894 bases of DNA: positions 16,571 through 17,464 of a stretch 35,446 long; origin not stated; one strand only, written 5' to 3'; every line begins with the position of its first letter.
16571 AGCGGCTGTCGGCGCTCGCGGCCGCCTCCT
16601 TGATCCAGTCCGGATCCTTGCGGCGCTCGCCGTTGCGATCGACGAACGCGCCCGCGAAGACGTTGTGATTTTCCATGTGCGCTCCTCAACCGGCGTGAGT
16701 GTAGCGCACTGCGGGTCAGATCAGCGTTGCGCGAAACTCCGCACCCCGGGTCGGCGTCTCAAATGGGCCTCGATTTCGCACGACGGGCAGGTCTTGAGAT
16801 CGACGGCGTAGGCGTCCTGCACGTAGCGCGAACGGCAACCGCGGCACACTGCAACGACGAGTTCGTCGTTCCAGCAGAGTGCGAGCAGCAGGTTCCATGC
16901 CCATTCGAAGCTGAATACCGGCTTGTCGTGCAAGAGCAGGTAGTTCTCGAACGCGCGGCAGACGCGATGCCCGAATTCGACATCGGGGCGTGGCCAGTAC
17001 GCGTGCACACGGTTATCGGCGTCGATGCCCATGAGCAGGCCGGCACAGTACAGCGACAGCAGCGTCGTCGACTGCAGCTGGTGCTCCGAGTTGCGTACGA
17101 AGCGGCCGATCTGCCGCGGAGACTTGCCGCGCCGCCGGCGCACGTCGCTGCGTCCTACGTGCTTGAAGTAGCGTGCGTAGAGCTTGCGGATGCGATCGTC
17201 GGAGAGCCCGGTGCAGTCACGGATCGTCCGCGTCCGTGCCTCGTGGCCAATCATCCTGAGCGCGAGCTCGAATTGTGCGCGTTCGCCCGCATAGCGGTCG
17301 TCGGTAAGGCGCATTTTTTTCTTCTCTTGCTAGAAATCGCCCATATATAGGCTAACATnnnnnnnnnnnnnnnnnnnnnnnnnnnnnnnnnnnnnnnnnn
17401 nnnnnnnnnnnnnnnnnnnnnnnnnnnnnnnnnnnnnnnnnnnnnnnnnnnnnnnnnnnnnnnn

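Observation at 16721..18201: Orphan FlhC-like regulator divergently paired with a tandem-duplicated (single-chain) FlhD-like protein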

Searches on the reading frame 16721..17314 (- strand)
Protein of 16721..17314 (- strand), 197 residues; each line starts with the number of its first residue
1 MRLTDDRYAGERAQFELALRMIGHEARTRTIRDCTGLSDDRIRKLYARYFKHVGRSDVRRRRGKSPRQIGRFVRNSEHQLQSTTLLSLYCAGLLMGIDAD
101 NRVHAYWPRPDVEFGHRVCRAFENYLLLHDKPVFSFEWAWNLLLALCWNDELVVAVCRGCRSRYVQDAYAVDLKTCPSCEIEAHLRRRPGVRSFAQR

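Call 3: search_protein_families(library=pfam, proteins=[window:16721-17314:-], max_evalue=1)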
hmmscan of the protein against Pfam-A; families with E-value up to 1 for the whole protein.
window:16721-17314:- (197 aa): 2 families
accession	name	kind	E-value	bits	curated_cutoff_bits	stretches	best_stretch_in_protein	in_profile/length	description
PF05280.16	FlhC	-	5.6e-05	23.4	27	2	129-181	110-162/173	Flagellar transcriptional activator (FlhC)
PF12760.12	Zn_ribbon_IS1595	-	0.31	11.5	25.4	0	141-163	8-27/46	Transposase zinc-ribbon domain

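Call 4: search_protein_families(library=ncbifam, proteins=[window:16721-17314:-], max_evalue=1)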
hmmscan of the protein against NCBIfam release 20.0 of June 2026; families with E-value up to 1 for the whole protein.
window:16721-17314:- (197 aa): 2 families
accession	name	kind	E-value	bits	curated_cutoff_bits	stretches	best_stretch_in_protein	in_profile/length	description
NF009365.1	PRK12722.1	equivalog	2.9e-05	23.9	216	2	11-47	7-43/170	flagellar transcriptional regulator FlhC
NF045645.1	DVU_1557_fam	equivalog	0.088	13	60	1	162-180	19-37/60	DVU_1557 family redox protein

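Call 8: find_homologous_proteins(query=window:16721-17314:-)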
Query window:16721-17314:- (197 aa): 2666 proteins with E <= 0.001 among 2892 candidates; the best 120 are listed.
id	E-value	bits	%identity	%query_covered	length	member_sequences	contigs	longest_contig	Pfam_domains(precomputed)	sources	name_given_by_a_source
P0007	4.1e-132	456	100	100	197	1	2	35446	-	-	-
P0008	8.2e-109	380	81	99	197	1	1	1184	PF05280.17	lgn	-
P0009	8.8e-109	380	82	99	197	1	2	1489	PF05280.17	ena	-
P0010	1.5e-108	379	81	99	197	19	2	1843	PF05280.17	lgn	-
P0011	2.1e-108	379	81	99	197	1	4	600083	PF05280.17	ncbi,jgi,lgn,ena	-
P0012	6.4e-108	377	81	99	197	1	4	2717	PF05280.17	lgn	-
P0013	4.2e-107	375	81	99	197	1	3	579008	PF05280.17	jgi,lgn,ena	-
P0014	1.3e-106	373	78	99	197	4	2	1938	PF05280.17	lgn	-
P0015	1.5e-106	373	79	99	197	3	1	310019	PF05280.17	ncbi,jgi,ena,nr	ncbi:MAG: FlhC family transcriptional regulator [Gammaproteobacteria bacterium]|nr:FlhC family trans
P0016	2.2e-106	372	79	99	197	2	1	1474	PF05280.17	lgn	-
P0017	3.9e-106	371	79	99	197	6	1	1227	PF05280.17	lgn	-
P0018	7.9e-106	370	78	99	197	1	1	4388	PF05280.17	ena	-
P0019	8.5e-106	370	81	99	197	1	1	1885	PF05280.17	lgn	-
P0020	9.4e-105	367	78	99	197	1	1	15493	-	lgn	-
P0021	1.3e-104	366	79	99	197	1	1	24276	PF05280.17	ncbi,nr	ncbi:MAG: hypothetical protein HKN77_00270 [Woeseiaceae bacterium]|nr:hypothetical protein [Woeseiac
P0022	1.6e-104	366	78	99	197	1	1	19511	PF05280.17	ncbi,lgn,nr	ncbi:MAG TPA: hypothetical protein VFY03_08965 [Woeseiaceae bacterium]|nr:hypothetical protein [Woes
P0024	3.2e-104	365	78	99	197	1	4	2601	PF05280.17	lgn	-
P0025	4.4e-104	365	77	99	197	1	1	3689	PF05280.17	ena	-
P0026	6.0e-103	361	77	99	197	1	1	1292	PF05280.17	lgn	-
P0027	1.2e-102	360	77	99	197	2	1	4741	PF05280.17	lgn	-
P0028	1.4e-102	360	78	99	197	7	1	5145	PF05280.17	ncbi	-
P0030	8.5e-102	357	77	99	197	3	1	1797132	PF05280.17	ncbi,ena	-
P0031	9.0e-102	357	78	99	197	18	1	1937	PF05280.17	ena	-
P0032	1.2e-101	357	76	99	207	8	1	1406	PF05280.17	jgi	jgi:hypothetical protein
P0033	5.2e-101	355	75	99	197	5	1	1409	PF05280.17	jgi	jgi:hypothetical protein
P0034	7.0e-101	354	77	99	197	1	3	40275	PF05280.17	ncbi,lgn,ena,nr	ncbi:MAG: FlhC family transcriptional regulator [Woeseiaceae bacterium]|nr:FlhC family transcription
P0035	7.2e-101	354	78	99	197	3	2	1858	PF05280.17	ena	-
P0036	7.3e-101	354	75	99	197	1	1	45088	PF05280.17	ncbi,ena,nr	ncbi:MAG: hypothetical protein R3288_01125 [Woeseiaceae bacterium]|nr:hypothetical protein [Woeseiac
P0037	1.0e-100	354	76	99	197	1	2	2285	PF05280.17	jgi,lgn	jgi:hypothetical protein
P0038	2.8e-100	352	75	99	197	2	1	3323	PF05280.17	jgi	jgi:hypothetical protein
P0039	3.0e-100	352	76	99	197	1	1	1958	PF05280.17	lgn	-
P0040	4.0e-100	352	76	99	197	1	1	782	PF05280.17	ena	-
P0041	4.3e-100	352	76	99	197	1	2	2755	PF05280.17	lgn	-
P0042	4.3e-100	352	76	99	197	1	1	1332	PF05280.17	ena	-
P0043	4.2e-99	348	76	97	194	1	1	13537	PF05280.17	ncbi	-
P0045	9.7e-99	347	76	97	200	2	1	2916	PF05280.17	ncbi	-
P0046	1.6e-98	347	76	99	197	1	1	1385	PF05280.17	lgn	-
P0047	2.2e-98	346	75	99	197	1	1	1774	PF05280.17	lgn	-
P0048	2.4e-98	346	74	99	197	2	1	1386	PF05280.17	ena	-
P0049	2.6e-98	346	76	98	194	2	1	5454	PF05280.17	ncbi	-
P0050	2.6e-98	346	76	99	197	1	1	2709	PF05280.17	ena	-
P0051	4.4e-98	345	76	97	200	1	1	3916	PF05280.17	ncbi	-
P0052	4.7e-98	345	75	98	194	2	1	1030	PF05280.17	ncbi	-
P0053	4.7e-98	345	75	100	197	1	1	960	PF05280.17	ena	-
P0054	6.1e-98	345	76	96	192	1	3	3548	PF05280.17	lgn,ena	-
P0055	6.8e-98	345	76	96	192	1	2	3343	PF05280.17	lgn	-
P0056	6.8e-98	345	76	99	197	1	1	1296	PF05280.17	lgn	-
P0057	7.0e-98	344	75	99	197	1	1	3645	PF05280.17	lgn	-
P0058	7.9e-98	344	76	99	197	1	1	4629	PF05280.17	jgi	jgi:hypothetical protein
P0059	1.2e-97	344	76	99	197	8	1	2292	PF05280.17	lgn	-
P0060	2.0e-97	343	74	99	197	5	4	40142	PF05280.17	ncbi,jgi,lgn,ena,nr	ncbi:MAG: FlhC family transcriptional regulator [Gammaproteobacteria bacterium]|nr:FlhC family trans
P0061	2.2e-97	343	76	99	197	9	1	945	PF05280.17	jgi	jgi:hypothetical protein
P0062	2.4e-97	343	74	100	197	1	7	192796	PF05280.17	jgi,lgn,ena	jgi:hypothetical protein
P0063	2.7e-97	343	76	96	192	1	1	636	PF05280.17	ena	-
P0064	2.8e-97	343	74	99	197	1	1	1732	PF05280.17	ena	-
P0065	3.1e-97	342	75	97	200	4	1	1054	PF05280.17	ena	-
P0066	3.2e-97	342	76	96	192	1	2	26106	PF05280.17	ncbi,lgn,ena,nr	ncbi:MAG: hypothetical protein IID59_02565 [Proteobacteria bacterium]|nr:hypothetical protein [Pseud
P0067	3.3e-97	342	75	99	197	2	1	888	PF05280.17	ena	-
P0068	4.0e-97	342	75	99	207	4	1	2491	PF05280.17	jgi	jgi:hypothetical protein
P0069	4.4e-97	342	76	96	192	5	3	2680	PF05280.17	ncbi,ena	-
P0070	4.4e-97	342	74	99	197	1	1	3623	PF05280.17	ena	-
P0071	4.4e-97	342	75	96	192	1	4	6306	PF05280.17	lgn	-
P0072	4.9e-97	342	75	99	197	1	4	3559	PF05280.17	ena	-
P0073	5.6e-97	342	74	99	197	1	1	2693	PF05280.17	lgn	-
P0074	6.0e-97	341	74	99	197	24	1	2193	PF05280.17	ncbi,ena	-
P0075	6.1e-97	341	75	96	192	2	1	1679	PF05280.17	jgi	jgi:hypothetical protein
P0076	6.4e-97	341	75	98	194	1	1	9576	PF05280.17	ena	-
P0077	6.5e-97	341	74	99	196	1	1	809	PF05280.17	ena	-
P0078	6.6e-97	341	75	99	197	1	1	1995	PF05280.17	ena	-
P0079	7.8e-97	341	75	96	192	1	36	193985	PF05280.17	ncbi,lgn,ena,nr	ncbi:MAG: hypothetical protein IIC62_01855 [Proteobacteria bacterium]|nr:hypothetical protein [Pseud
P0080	8.9e-97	341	74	99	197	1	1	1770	PF05280.17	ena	-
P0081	1.1e-96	341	73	100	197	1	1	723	PF05280.17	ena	-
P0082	1.1e-96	341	74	99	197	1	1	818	PF05280.17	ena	-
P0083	1.3e-96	340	73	99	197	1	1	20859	PF05280.17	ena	-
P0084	1.3e-96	340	74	99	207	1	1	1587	PF05280.17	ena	-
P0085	1.5e-96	340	74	99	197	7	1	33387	PF05280.17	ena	-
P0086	1.7e-96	340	74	97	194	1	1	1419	PF05280.17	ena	-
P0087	1.8e-96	340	74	99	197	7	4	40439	PF05280.17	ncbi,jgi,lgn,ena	-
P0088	1.9e-96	340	72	99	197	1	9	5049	PF05280.17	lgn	-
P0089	2.1e-96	340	74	99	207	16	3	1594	PF05280.17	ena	-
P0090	2.5e-96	339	75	97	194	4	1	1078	PF05280.17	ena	-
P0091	2.9e-96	339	75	98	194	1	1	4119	PF05280.17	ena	-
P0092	2.9e-96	339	74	99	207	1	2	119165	PF05280.17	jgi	-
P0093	3.1e-96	339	74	99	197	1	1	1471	PF05280.17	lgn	-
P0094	3.9e-96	339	73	99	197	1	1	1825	PF05280.17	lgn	-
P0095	4.6e-96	339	74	97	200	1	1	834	PF05280.17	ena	-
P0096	5.6e-96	338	72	99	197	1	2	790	PF05280.17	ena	-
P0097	6.0e-96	338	72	99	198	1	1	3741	PF05280.17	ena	-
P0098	6.4e-96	338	74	99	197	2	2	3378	PF05280.17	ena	-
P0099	7.1e-96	338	75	96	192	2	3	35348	PF05280.17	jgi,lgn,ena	-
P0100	7.9e-96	338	72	99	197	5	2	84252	PF05280.17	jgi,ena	-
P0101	8.7e-96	338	73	100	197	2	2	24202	PF05280.17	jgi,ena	jgi:hypothetical protein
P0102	8.8e-96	338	74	99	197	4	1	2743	PF05280.17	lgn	-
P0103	9.9e-96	337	74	99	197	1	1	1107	PF05280.17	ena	-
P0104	1.1e-95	337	74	99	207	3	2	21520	PF05280.17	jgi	-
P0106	1.4e-95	337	74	97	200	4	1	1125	PF05280.17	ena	-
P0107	1.4e-95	337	75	96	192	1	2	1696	PF05280.17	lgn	-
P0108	2.0e-95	336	75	97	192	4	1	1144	PF05280.17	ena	-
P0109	2.0e-95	336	74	99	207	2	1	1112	PF05280.17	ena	-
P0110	2.7e-95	336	75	99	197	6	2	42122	PF05280.17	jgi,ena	-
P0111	3.0e-95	336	74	99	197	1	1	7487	PF05280.17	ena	-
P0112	3.1e-95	336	72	99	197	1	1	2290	PF05280.17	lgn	-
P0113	3.3e-95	336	75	99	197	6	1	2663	PF05280.17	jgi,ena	jgi:hypothetical protein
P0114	3.7e-95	336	76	95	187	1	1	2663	PF05280.17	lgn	-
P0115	3.8e-95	336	72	99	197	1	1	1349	PF05280.17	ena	-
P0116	3.8e-95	336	74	95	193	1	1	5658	PF05280.17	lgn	-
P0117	4.1e-95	335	74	99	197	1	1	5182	PF05280.17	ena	-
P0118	4.2e-95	335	74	96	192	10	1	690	PF05280.17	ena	-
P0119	5.0e-95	335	73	99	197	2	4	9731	PF05280.17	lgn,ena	-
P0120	5.2e-95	335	73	99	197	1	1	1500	PF05280.17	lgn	-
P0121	5.3e-95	335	74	98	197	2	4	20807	PF05280.17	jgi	jgi:hypothetical protein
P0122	5.3e-95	335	73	98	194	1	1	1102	PF05280.17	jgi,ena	jgi:hypothetical protein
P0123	5.9e-95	335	74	99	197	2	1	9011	PF05280.17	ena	-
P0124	6.6e-95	335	74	99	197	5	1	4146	PF05280.17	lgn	-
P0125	6.8e-95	335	73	97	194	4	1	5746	PF05280.17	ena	-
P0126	7.0e-95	335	73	99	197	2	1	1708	PF05280.17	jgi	jgi:hypothetical protein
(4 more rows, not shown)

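Call 10: find_encoding_contigs(protein=P0011, flank=8000, max_places=3)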
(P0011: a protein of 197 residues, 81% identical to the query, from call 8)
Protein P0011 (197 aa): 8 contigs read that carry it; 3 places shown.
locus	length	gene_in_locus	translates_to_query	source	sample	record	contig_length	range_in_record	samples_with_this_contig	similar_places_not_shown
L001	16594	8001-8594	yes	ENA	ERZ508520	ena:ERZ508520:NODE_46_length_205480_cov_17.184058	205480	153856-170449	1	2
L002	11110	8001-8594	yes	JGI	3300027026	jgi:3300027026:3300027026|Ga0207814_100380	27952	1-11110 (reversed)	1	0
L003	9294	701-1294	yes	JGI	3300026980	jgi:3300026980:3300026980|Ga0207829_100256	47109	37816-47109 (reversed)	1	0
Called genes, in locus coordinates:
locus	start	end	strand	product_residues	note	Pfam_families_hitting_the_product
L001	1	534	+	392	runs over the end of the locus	PF00817:IMS, PF11798:IMS_HHH (faint), PF21999:IMS_HHH_1 (weak), PF11799:IMS_C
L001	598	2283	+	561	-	PF13191:AAA_16, PF20703:nSTAND1 (weak), PF25201:nSTAND6 (weak), PF13401:AAA_22, PF21327:GspA_C39-like, PF01471:PG_binding_1 (weak)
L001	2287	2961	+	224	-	PF16537:T2SSB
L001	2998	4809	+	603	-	PF02734:Dak2, PF21645:FakA-like_M, PF02645:DegV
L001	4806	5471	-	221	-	PF02586:SRAP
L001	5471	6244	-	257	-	PF01061:ABC2_membrane, PF12698:ABC2_membrane_3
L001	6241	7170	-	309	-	PF00005:ABC_tran, PF13304:AAA_21 (weak), PF13732:DrrA1-3_C (weak)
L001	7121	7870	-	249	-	-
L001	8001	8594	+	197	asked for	PF05280:FlhC (faint)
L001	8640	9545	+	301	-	PF09296:NUDIX-like, PF00293:NUDIX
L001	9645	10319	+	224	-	PF05742:TANGO2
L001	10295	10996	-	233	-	PF02230:Abhydrolase_2, PF12146:Hydrolase_4 (faint)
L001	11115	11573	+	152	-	PF01316:Arg_repressor, PF02863:Arg_repressor_C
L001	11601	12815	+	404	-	PF00764:Arginosuc_synth, PF20979:Arginosuc_syn_C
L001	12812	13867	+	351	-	-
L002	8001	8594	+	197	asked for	PF05280:FlhC (faint)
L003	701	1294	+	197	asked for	PF05280:FlhC (faint)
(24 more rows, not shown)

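Call 14: find_encoding_contigs(protein=P0007, flank=10000, max_places=4)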
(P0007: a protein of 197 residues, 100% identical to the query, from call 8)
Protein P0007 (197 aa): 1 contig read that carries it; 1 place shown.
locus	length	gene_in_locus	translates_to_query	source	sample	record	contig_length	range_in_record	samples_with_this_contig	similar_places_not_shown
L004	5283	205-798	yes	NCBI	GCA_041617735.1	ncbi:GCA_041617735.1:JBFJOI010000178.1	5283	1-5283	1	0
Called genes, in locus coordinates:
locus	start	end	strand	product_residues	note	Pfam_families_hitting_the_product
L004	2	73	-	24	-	?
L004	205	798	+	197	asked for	-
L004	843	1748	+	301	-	PF09296:NUDIX-like, PF09297:Zn_ribbon_NUD (weak), PF00293:NUDIX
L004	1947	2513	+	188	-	PF05742:TANGO2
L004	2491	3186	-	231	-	PF02230:Abhydrolase_2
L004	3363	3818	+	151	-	PF01316:Arg_repressor, PF02863:Arg_repressor_C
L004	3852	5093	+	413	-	PF00764:Arginosuc_synth, PF20979:Arginosuc_syn_C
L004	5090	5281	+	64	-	?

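Call 20: search_solved_structures(query=window:16721-17314:-, max_evalue=10, show_alignments=2)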
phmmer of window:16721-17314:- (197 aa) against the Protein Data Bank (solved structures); distinct sequences matched with E-value up to 10: 1.
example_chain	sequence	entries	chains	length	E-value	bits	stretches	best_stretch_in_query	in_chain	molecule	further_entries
8j56_C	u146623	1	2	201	0.023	17.9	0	13-47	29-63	Flagellar transcriptional regulator FlhC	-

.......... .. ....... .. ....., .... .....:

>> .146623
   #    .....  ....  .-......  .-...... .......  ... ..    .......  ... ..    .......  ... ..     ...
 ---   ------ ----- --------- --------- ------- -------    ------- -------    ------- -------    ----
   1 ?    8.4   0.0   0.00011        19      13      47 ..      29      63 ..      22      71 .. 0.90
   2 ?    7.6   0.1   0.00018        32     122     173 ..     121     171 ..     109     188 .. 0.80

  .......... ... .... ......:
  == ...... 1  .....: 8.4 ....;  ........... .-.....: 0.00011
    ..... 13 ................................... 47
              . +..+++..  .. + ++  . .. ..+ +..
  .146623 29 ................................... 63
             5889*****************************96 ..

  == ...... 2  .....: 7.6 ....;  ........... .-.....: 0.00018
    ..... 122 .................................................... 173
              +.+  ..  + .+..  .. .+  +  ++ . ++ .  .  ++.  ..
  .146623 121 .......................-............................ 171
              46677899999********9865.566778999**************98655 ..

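Call 24: find_related_loci(query=A2, collection=genome_contigs, flank=4000)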
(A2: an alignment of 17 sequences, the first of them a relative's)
Query A2 (197 aa) in genome_contigs; peptide patterns used: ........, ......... (x = any residue, [..] = any of these).
268 stretches matched a pattern; 251 encode a relative of the query (tblastn E <= 1e-3); the best 80 are kept; 80 distinct loci.
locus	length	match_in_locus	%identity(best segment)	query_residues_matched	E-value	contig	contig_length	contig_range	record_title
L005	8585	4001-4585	79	1-195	1e-108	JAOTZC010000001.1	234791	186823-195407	MAG: Gammaproteobacteria bacterium isolate 21_Jan_SF_Bin68 21_Jan_SF_Bin68_scaffold_17_c1, whole genome shotgun sequence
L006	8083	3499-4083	78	1-195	6e-109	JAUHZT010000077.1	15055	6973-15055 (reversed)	MAG: Gammaproteobacteria bacterium isolate 4_bin.7 NODE_3044_length_15055_cov_1.527800, whole genome shotgun sequence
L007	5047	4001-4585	78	1-195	8e-107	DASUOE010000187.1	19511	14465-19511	MAG TPA_asm: Woeseiaceae bacterium isolate SMAG_U1620 k141_788080, whole genome shotgun sequence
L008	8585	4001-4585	78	1-195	6e-106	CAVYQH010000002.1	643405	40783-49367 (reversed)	MAG: uncultured proteobacterium isolate MFD06229.bin.1.185 genome assembly, contig: contig_1141, whole genome shotgun se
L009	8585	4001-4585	78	1-195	9e-106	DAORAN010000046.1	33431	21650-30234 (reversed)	MAG TPA_asm: Woeseiaceae bacterium isolate AMR_MDS_0957 NODE_273_length_33431_cov_12.340035, whole genome shotgun sequen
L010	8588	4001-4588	81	1-196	2e-104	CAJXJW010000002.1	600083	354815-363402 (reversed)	MAG TPA_asm: uncultured proteobacterium isolate SRR6201692_bin.2_MetaBAT_v2.12.1_MAG genome assembly, contig: NODE_16_le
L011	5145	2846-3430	78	1-195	3e-104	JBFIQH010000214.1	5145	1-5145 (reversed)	MAG: Woeseiaceae bacterium isolate Mix_sand12.2021.10.Z.79 k141_652016_length_5145_cov_17.1317, whole genome shotgun seq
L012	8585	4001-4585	77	1-195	1e-102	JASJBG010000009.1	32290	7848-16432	MAG: Woeseiaceae bacterium isolate MO_074.B2 MO_074.c_92, whole genome shotgun sequence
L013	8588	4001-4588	77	1-196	2e-102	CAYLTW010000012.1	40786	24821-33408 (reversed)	MAG TPA_asm: uncultured Woeseiaceae bacterium isolate binchicken_co121_127 genome assembly, contig: NODE_381_length_4078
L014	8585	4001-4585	78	1-195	1e-100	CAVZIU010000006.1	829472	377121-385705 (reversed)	MAG: uncultured proteobacterium isolate MFD02360.bin.1.39 genome assembly, contig: contig_5600, whole genome shotgun seq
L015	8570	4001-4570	76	1-190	3e-100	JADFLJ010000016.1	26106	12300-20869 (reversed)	MAG: Proteobacteria bacterium isolate B51T1L10 B51T1L10_NODE2389, whole genome shotgun sequence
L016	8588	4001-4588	74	1-196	9e-100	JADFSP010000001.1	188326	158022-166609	MAG: Proteobacteria bacterium isolate B93T1B8 B93T1B8_NODE58, whole genome shotgun sequence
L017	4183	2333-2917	74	1-195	4e-100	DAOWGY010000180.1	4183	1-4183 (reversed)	MAG TPA_asm: Gammaproteobacteria bacterium isolate CSMAG_2003 CSMAG_2003_k141_3070238_length_4183_cov_12.8503, whole gen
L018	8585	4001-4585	74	1-195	2e-99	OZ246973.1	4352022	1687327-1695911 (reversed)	MAG: Woeseiaceae bacterium isolate b23f494e-b508-4bf2-85c1-ed8b7ae4e92f genome assembly, chromosome: 1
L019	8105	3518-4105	78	1-196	1e-98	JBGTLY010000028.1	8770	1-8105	MAG: Woeseiaceae bacterium isolate JTS-RE349 k141_12020942, whole genome shotgun sequence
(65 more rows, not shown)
